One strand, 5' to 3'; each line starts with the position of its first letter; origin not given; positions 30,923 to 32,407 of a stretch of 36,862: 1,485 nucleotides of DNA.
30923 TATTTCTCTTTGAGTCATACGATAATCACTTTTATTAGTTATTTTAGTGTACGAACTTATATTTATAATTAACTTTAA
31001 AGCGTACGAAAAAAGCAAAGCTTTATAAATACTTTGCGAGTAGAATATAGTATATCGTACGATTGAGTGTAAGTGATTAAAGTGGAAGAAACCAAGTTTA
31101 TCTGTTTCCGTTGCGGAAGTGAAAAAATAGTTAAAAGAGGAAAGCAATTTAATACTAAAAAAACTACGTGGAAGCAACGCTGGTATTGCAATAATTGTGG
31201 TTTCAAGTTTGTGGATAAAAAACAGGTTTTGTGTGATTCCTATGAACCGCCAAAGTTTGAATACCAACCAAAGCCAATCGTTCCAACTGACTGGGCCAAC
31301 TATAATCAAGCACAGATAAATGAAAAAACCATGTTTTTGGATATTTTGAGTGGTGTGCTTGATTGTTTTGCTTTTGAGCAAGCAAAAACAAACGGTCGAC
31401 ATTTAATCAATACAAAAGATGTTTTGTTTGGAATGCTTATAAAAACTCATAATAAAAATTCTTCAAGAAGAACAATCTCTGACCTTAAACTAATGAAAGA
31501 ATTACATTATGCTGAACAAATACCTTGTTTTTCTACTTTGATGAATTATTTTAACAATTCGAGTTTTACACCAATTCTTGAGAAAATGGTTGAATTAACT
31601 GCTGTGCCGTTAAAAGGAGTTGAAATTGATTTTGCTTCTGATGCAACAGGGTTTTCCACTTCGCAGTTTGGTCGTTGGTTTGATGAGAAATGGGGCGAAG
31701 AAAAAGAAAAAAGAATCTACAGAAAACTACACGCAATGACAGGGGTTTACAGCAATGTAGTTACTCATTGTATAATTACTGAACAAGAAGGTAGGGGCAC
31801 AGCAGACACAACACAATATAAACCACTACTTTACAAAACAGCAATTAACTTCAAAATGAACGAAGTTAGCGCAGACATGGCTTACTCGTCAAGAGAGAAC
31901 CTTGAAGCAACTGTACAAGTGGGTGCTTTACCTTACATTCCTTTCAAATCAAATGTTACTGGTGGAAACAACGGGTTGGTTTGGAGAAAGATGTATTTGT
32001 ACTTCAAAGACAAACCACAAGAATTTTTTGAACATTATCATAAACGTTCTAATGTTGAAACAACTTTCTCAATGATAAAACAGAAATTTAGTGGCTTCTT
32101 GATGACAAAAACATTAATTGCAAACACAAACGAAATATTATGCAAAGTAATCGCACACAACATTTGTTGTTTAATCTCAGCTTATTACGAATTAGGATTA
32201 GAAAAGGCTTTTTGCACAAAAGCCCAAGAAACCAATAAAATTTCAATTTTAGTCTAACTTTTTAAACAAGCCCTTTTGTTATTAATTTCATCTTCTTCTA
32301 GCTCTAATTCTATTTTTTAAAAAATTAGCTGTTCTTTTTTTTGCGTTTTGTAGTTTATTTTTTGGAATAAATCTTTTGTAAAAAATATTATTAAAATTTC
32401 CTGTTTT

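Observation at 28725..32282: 3.54-kb cargo-carrying transposon with perfect 18-bp IRs and a 9-bp TSD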

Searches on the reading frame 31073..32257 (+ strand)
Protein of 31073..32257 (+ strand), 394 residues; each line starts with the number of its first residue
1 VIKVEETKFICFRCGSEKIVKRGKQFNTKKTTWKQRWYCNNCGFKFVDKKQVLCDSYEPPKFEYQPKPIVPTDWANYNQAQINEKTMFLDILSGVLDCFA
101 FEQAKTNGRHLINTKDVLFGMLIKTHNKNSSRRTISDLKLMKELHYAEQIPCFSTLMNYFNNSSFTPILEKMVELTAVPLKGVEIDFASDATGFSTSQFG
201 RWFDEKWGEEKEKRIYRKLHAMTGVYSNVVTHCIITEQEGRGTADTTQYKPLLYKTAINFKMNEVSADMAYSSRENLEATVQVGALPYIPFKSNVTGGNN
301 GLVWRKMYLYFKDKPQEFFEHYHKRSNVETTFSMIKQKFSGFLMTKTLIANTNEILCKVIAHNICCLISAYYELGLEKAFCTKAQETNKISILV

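Call 4: search_protein_families(library=pfam, proteins=[window:31073-32257:+], max_evalue=0.01)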
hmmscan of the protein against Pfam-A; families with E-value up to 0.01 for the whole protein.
window:31073-32257:+ (394 aa): 1 family
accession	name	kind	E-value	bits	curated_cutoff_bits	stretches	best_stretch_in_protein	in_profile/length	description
PF01609.27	DDE_Tnp_1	-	3.2e-12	47.1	23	1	188-364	8-200/200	Transposase DDE domain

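Call 11: find_homologous_proteins(query=window:31073-32257:+)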
Query window:31073-32257:+ (394 aa): 1883 proteins with E <= 0.001 among 4076 candidates; the best 120 are listed.
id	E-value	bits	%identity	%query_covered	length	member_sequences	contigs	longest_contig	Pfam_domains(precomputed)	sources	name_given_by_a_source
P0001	6.1e-269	910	99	100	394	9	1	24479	PF01609.28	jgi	jgi:transposase/predicted RNA-binding Zn-ribbon protein involved in translation (DUF1610 family)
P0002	3.7e-197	673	75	97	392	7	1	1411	PF01609.28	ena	-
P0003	5.3e-196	669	74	97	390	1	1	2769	PF01609.28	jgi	-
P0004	6.6e-194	663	73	99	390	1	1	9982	PF01609.28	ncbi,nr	ncbi:Transposase DDE domain protein [uncultured archaeon]|nr:Transposase DDE domain protein [uncultu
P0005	2.5e-192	657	73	97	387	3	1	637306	PF01609.28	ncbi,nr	ncbi:MAG: transposase [Candidatus Diapherotrites archaeon]|nr:transposase [Candidatus Diapherotrites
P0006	8.4e-189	646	72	97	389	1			PF01609.28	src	-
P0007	1.7e-188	645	71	98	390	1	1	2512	PF01609.28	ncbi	-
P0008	4.1e-185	634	70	97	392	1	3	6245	PF01609.28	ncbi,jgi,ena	-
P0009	1.4e-172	592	64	97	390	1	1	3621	PF01609.28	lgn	-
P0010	1.6e-172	592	66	97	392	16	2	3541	PF01609.28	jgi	-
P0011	1.1e-170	586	65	98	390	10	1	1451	PF01609.28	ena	-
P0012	1.5e-167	576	64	97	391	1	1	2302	PF01609.28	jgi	-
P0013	3.0e-167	575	65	100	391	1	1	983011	PF01609.28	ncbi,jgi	ncbi:MAG: transposase [Candidatus Iainarchaeum sp.]|jgi:transposase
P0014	2.1e-166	572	63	97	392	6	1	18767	PF01609.28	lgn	-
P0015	1.6e-165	569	63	99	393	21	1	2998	PF01609.28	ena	-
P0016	7.0e-165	567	65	97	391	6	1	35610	PF01609.28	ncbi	-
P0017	1.4e-163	563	64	97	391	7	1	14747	PF01609.28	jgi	jgi:transposase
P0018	7.1e-160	551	61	97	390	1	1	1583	PF01609.28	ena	-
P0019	4.3e-156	538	59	99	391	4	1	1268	PF01609.28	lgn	-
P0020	4.9e-145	502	59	97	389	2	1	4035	PF01609.28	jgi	jgi:transposase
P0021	3.2e-142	492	57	100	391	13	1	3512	PF01609.28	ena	-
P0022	5.2e-134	465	54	98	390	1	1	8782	PF01609.28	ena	-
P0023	3.1e-120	420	84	57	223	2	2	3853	PF01609.28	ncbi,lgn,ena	-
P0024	1.4e-113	398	48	97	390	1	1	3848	PF01609.28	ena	-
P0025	7.8e-112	392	47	98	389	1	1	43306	PF01609.28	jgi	-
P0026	4.1e-110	387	49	98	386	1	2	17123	PF01609.28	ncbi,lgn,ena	-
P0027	2.5e-107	378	49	95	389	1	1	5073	PF01609.28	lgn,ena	-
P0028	6.8e-107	376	47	96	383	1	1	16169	PF01609.28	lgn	-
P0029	5.3e-106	373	46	97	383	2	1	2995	PF01609.28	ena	-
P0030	2.0e-105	371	49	95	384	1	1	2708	PF01609.28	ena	-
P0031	3.6e-104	367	46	98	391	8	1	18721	PF01609.28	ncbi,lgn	-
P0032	9.9e-104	366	47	97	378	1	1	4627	PF01609.28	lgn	-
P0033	1.3e-101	359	46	97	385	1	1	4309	PF01609.28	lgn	-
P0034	5.6e-100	353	43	97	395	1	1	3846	PF01609.28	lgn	-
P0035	7.4e-99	350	45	94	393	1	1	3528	PF01609.28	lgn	-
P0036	8.1e-96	340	45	95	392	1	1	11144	PF01609.28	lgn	-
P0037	8.7e-96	340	43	97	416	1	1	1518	PF01609.28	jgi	jgi:transposase/transcriptional regulator NrdR family protein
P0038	3.9e-95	337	52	78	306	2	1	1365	PF01609.28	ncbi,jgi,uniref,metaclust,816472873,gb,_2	ncbi:hypothetical protein LCGC14_2634890 [marine sediment metagenome]|uniref:Transposase IS4-like do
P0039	3.1e-93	331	44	95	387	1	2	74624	PF01609.28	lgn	-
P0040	6.4e-92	327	42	96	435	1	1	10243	PF01609.28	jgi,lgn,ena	-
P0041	2.5e-90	322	40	96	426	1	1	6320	PF01609.28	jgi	jgi:transposase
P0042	4.2e-90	321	46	92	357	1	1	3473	PF01609.28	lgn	-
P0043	4.6e-89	317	44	97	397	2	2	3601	PF01609.28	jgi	-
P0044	1.1e-88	316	43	98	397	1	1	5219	PF01609.28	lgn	-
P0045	3.0e-88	315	42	95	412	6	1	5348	PF01609.28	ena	-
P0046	5.2e-88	314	43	98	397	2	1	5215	PF01609.28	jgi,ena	-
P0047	3.3e-87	311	45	80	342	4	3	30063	PF01609.28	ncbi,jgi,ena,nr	ncbi:transposase [Candidatus Woesearchaeota archaeon]|nr:transposase [Candidatus Woesearchaeota arch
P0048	6.5e-87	310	42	97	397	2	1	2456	PF01609.28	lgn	-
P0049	8.1e-87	310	46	85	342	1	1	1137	PF01609.28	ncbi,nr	ncbi:MAG: IS5 family transposase, partial [Candidatus Diapherotrites archaeon]|nr:IS5 family transpo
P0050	9.6e-87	310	43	96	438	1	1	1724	PF01609.28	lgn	-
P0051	1.1e-86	310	47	84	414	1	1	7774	PF01609.28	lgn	-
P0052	2.4e-86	309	41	95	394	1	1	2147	PF01609.28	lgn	-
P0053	3.6e-86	308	57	61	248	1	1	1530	PF01609.28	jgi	jgi:transposase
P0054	6.9e-86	307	45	80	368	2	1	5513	PF01609.28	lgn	-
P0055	2.9e-85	305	42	95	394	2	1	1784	PF01609.28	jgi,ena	-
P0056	6.2e-85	304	45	79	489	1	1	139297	PF01609.28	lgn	-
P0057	6.4e-85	304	48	78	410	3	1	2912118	PF01609.28,PF04434.23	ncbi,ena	-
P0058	9.6e-85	303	49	78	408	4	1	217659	PF01609.28,PF04434.23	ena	-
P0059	2.3e-84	302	46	80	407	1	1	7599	PF01609.28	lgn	-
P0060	2.5e-84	302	42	99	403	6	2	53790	PF01609.28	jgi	jgi:transposase/ribosomal protein L37AE/L43A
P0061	7.1e-84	300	46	86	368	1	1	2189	PF01609.28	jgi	jgi:transposase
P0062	7.9e-84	300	43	99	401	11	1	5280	PF01609.28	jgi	jgi:transposase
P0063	8.3e-84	300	41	98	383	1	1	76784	PF01609.28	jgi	jgi:transposase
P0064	1.2e-83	300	47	78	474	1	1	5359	PF01609.28,PF04434.23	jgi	jgi:transposase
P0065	1.3e-83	300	45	78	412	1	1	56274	PF01609.28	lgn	-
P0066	1.3e-83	300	47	78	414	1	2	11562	PF01609.28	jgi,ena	-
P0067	4.7e-83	298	47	79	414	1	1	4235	PF01609.28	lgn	-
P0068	5.4e-83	298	45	78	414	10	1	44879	PF01609.28,PF04434.23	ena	-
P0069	5.8e-83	297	48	78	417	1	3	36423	PF01609.28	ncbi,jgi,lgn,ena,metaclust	metaclust:\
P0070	1.1e-82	297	46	78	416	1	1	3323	PF01609.28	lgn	-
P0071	1.4e-82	296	45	81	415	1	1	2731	PF01609.28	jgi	jgi:transposase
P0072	1.6e-82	296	47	79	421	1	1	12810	PF01609.28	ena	-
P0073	2.1e-82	296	46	78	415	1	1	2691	PF01609.28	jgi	jgi:transposase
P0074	2.5e-82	295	46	78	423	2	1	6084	PF01609.28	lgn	-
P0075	3.6e-82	295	44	92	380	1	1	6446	PF01609.28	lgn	-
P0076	4.4e-82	294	46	81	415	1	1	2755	PF01609.28,PF04434.23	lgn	-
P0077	6.2e-82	294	45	80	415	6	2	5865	PF01609.28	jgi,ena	-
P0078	9.9e-82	293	46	77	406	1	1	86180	PF01609.28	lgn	-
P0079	1.2e-81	293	46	78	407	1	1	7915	PF01609.28,PF04434.23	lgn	-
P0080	1.5e-81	293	45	79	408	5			PF01609.28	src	-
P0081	2.3e-81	292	47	78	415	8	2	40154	PF01609.28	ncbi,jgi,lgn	ncbi:MAG: transposase [Candidatus Pacearchaeota archaeon]|jgi:transposase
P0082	2.4e-81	292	45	81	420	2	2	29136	PF01609.28,PF04434.23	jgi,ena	jgi:transposase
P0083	2.6e-81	292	45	79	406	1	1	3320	PF01609.28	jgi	jgi:transposase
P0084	3.3e-81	292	45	80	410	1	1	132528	PF01609.28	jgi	jgi:transposase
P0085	3.6e-81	291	43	81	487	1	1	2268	PF01609.28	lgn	-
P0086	3.6e-81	291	45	78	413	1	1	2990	PF01609.28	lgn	-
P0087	3.8e-81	291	46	78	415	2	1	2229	PF01609.28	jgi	jgi:transposase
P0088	4.6e-81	291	43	80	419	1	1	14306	PF01609.28,PF04434.23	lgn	-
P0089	5.2e-81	291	45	79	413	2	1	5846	PF01609.28,PF04434.23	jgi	jgi:transposase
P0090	6.1e-81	291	46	81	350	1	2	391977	PF01609.28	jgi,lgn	jgi:transposase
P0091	8.8e-81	290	47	74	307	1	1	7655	PF01609.28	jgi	jgi:transposase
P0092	9.3e-81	290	47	78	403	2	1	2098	PF01609.28,PF04434.23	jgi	-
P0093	1.1e-80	290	47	78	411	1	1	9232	PF01609.28,PF04434.23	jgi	jgi:transposase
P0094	1.2e-80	290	44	83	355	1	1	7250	PF01609.28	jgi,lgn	jgi:transposase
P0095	1.4e-80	290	43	81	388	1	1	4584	PF01609.28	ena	-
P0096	2.0e-80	289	47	78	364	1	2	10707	PF01609.28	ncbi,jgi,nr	ncbi:transposase [Candidatus Woesearchaeota archaeon]|nr:transposase [Candidatus Woesearchaeota arch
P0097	2.6e-80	289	46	79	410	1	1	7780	PF01609.28,PF04434.23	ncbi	-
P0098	4.4e-80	288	44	80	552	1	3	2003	PF01609.28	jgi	jgi:hypothetical protein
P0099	4.6e-80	288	46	78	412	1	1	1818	PF01609.28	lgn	-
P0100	5.1e-80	288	46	78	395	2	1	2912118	PF01609.28,PF04434.23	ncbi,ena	-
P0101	5.5e-80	288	45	79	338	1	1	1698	PF01609.28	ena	-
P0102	8.1e-80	287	45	81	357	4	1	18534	PF01609.28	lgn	-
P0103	8.6e-80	287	44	78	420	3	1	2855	PF01609.28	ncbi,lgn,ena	-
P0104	9.5e-80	287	47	78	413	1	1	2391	PF01609.28,PF04434.23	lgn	-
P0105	9.9e-80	287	46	78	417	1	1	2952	PF01609.28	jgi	jgi:transposase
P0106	1.1e-79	287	45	78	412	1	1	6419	PF01609.28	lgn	-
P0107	1.4e-79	286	44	81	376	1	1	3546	PF01609.28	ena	-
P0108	1.6e-79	286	44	78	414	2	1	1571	PF01609.28,PF04434.23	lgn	-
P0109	1.8e-79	286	44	79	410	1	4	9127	PF01609.28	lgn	-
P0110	2.0e-79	286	41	97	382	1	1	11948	PF01609.28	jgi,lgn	-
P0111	2.1e-79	286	45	79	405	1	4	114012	PF01609.28,PF04434.23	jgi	jgi:transposase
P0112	2.3e-79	286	45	79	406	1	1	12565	PF01609.28,PF04434.23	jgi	jgi:transposase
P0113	3.0e-79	285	44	79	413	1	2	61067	PF01609.28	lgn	-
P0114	4.1e-79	285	43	81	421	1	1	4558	PF01609.28,PF04434.23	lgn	-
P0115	4.5e-79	285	45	81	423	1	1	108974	PF01609.28,PF04434.23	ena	-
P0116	4.9e-79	284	44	81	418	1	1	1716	PF01609.28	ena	-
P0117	6.1e-79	284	44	78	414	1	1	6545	PF01609.28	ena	-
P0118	6.4e-79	284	44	85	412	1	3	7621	PF01609.28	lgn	-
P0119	6.7e-79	284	44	79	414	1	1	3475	PF01609.28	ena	-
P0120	7.5e-79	284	45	80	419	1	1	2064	PF01609.28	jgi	jgi:transposase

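Call 12: search_protein_families(library=ncbifam, proteins=[window:31073-32257:+], max_evalue=0.01)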
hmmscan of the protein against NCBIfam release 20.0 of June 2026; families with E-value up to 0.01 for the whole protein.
window:31073-32257:+ (394 aa): 9 families
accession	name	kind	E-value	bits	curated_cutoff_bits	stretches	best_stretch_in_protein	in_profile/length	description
NF033579.1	transpos_IS5_2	equivalog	2.2e-32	112.7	140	1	73-364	2-287/289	IS5 family transposase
NF033551.1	transpos_IS1182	equivalog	2.3e-11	43.3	270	1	218-293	269-343/488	IS1182 family transposase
NF050000.1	IS1_IS1595_Zn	domain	1.2e-05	25.8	28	1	11-48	1-33/34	IS1/IS1595 family N-terminal zinc-binding domain-containing protein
NF033580.1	transpos_IS5_3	equivalog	9.4e-05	22.1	110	1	148-337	53-230/258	IS5 family transposase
NF033593.1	transpos_ISNCY_1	equivalog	0.00043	19.1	325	1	226-367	310-442/444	ISNCY family transposase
TIGR04165.1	methano_modCys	hypoth_equivalog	0.0037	17.5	60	1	3-48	2-48/50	TIGR04165 family Cys-rich peptide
NF033539.1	transpos_IS1380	equivalog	0.0056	15.3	180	1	312-367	317-374/419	IS1380 family transposase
NF033578.1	transpos_IS5_1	equivalog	0.0088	15.2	275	0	254-367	320-416/419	IS5 family transposase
NF033591.1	transpos_IS4_2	equivalog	0.0098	15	152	0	313-378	221-291/340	IS4 family transposase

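Call 13: find_encoding_contigs(protein=P0001, flank=6000, max_places=10)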
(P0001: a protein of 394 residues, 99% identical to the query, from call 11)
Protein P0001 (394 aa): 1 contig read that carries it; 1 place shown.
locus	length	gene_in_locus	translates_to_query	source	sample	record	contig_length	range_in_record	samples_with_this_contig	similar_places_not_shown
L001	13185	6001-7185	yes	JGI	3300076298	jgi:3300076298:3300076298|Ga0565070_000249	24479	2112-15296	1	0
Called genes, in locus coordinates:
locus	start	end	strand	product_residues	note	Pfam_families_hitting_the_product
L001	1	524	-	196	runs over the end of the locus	-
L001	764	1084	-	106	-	PF05239:PRC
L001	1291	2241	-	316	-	PF02899:Phage_int_SAM_1 (weak), PF13495:Phage_int_SAM_4, PF00589:Phage_integrase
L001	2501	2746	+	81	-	-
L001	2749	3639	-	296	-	PF01555:N6_N4_Mtase (faint), PF05175:MTS (faint), PF03602:Cons_hypoth95 (weak), PF01564:Spermine_synth (weak)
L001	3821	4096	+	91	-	PF17253:DUF5320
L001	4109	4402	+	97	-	PF02001:DUF134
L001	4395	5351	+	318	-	-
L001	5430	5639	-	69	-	PF24033:DUF7342 (weak)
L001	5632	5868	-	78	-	-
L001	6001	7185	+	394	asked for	PF01609:DDE_Tnp_1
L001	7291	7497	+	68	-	-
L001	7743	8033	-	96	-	-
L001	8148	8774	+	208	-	-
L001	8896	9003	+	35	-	-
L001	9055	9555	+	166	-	PF13207:AAA_17 (weak), PF13238:AAA_18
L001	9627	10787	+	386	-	-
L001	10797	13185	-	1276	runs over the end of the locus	-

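Call 14: find_encoding_contigs(protein=window:31073-32257:+, flank=6000, max_places=10)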
Protein window:31073-32257:+ (394 aa): 18 contigs read that carry it; 8 places shown.
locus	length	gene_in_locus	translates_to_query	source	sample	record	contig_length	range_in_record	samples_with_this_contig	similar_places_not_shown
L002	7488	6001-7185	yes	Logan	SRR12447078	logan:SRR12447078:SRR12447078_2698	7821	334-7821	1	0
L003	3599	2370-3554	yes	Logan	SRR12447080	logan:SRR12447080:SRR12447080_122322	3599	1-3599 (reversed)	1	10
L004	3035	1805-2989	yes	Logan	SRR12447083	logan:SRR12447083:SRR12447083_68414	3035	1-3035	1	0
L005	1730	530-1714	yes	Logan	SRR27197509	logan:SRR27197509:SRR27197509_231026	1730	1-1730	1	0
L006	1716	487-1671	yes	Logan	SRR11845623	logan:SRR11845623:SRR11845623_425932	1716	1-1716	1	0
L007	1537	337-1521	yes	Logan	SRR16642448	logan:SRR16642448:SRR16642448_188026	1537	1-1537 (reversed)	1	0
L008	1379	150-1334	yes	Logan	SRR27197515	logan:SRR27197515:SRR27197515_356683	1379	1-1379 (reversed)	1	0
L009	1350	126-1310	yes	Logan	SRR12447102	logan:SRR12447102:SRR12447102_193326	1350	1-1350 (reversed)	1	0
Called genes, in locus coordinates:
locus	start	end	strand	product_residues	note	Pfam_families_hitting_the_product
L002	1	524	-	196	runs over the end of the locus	-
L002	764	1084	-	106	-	PF05239:PRC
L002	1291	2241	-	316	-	PF02899:Phage_int_SAM_1 (weak), PF13495:Phage_int_SAM_4, PF00589:Phage_integrase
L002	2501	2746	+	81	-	-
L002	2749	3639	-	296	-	PF01555:N6_N4_Mtase (faint), PF05175:MTS (faint), PF03602:Cons_hypoth95 (weak), PF01564:Spermine_synth (weak)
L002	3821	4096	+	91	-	PF17253:DUF5320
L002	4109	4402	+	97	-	PF02001:DUF134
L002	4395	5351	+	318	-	-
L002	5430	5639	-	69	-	PF24033:DUF7342 (weak)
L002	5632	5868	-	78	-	-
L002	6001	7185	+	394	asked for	PF01609:DDE_Tnp_1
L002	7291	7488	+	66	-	?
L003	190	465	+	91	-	PF17253:DUF5320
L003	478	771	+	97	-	PF02001:DUF134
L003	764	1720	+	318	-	-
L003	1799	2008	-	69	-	PF24033:DUF7342 (weak)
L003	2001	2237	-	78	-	-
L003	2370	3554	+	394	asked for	PF01609:DDE_Tnp_1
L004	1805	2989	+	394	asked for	PF01609:DDE_Tnp_1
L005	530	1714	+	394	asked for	PF01609:DDE_Tnp_1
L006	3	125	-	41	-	?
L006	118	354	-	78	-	-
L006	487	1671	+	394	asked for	PF01609:DDE_Tnp_1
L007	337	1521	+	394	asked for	PF01609:DDE_Tnp_1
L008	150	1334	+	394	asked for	PF01609:DDE_Tnp_1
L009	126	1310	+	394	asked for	PF01609:DDE_Tnp_1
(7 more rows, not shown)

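Call 19: find_related_loci(query=A1, collection=genome_contigs, flank=6000)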
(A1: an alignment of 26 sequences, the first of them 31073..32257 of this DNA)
Query A1 (394 aa) in genome_contigs; peptide patterns used: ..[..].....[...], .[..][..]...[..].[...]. (x = any residue, [..] = any of these).
600 stretches matched a pattern (row limit reached: there are more); 585 encode a relative of the query (tblastn E <= 1e-3); the best 80 are kept; 80 distinct loci.
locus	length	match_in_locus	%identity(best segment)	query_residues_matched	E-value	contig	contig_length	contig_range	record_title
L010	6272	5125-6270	75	11-392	0e+0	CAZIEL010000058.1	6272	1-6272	MAG TPA_asm: uncultured archaeon isolate SRP098346_co1_442 genome assembly, contig: NODE_17953_length_6272_cov_9.516165,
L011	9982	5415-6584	73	4-394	0e+0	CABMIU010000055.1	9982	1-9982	uncultured archaeon isolate LFW-281_4 genome assembly, contig: LFW2814_59, whole genome shotgun sequence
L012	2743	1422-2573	48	11-393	7e-125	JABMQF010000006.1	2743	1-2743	MAG: Candidatus Woesearchaeota archaeon isolate bin.595 k141_530993, whole genome shotgun sequence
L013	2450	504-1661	43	1-393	4e-116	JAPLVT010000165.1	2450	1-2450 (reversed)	MAG: Candidatus Iainarchaeum archaeon isolate LacPavin_0920_SED5_MAG_51_8 LacPavin_0920_SED5_scaffold_146424, whole geno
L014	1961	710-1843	44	1-382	2e-109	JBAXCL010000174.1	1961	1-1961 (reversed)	MAG: archaeon isolate ELA192 MAG192_179, whole genome shotgun sequence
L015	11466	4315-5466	45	6-392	3e-103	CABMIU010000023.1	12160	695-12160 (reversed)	uncultured archaeon isolate LFW-281_4 genome assembly, contig: LFW2814_3, whole genome shotgun sequence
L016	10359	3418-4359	45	65-380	4e-93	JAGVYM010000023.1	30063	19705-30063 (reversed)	Candidatus Woesearchaeota archaeon isolate RIFCSPLOWO2_01_FULL_45_21 rifcsplowo2_01_scaffold_13786, whole genome shotgun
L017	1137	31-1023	46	62-394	2e-100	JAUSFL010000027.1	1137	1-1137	MAG: Candidatus Iainarchaeum archaeon isolate E14_maxbin.308 E14_k141_350072, whole genome shotgun sequence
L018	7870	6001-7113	41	9-384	6e-91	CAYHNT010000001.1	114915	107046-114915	MAG TPA_asm: uncultured archaeon isolate ERP119705_co13_431 genome assembly, contig: NODE_176_length_114915_cov_6.508288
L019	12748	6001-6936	47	74-390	5e-90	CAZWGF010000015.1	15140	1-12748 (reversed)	MAG TPA_asm: Candidatus Woesearchaeota archaeon isolate SRP104257_co1_234 genome assembly, contig: NODE_2533_length_1514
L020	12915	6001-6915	48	74-382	9e-90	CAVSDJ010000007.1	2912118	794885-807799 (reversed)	MAG: Blastocatellia bacterium isolate MFD01916.bin.3.112 genome assembly, contig: contig_4703, whole genome shotgun sequ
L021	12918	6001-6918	45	71-380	2e-88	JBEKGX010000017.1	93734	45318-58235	MAG: Xanthobacteraceae bacterium isolate SPRUCE 263 SPRUCE_263_17, whole genome shotgun sequence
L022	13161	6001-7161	38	14-380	4e-88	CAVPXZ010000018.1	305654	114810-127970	MAG: uncultured Alphaproteobacteria bacterium isolate MFD01872.bin.1.255 genome assembly, contig: contig_41545, whole ge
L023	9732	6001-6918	44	71-380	3e-86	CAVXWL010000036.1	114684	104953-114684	MAG: uncultured Alphaproteobacteria bacterium isolate MFD09286.bin.1.172 genome assembly, contig: contig_96945, whole ge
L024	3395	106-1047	44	73-391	1e-86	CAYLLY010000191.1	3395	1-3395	MAG TPA_asm: uncultured Nitrospirales bacterium isolate binchicken_co21_464 genome assembly, contig: NODE_48339_length_3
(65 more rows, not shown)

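Call 23: find_related_loci(query=A1, collection=metagenome_contigs, flank=7000)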
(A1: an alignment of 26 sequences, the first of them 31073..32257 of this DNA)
Query A1 (394 aa) in metagenome_contigs; peptide patterns used: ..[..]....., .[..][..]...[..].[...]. (x = any residue, [..] = any of these).
600 stretches matched a pattern (row limit reached: there are more); 582 encode a relative of the query (tblastn E <= 1e-3); the best 80 are kept; 80 distinct loci.
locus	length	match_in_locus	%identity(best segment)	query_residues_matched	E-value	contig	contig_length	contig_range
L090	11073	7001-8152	75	11-394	0e+0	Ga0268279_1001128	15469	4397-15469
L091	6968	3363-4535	66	3-394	0e+0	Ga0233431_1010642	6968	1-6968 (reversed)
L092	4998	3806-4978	65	3-394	0e+0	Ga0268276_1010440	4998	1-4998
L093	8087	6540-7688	56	11-394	7e-149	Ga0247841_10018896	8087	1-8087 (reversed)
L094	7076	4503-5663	53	5-392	2e-137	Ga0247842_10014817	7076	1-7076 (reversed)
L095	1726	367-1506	44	8-393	2e-118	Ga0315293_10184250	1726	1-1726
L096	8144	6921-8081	42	9-386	4e-98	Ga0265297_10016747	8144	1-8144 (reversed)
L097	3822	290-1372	41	11-376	1e-91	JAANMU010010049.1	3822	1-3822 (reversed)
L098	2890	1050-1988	45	73-385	2e-88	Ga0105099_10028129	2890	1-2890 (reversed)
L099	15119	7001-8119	40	9-392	2e-86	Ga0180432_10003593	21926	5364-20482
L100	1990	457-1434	43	73-381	6e-90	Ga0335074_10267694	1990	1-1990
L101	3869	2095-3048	42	71-392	9e-86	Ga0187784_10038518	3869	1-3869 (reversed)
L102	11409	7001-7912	44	73-380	2e-85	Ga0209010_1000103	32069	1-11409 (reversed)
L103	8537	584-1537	45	74-394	5e-85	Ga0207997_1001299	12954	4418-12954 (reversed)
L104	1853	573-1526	45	74-394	2e-89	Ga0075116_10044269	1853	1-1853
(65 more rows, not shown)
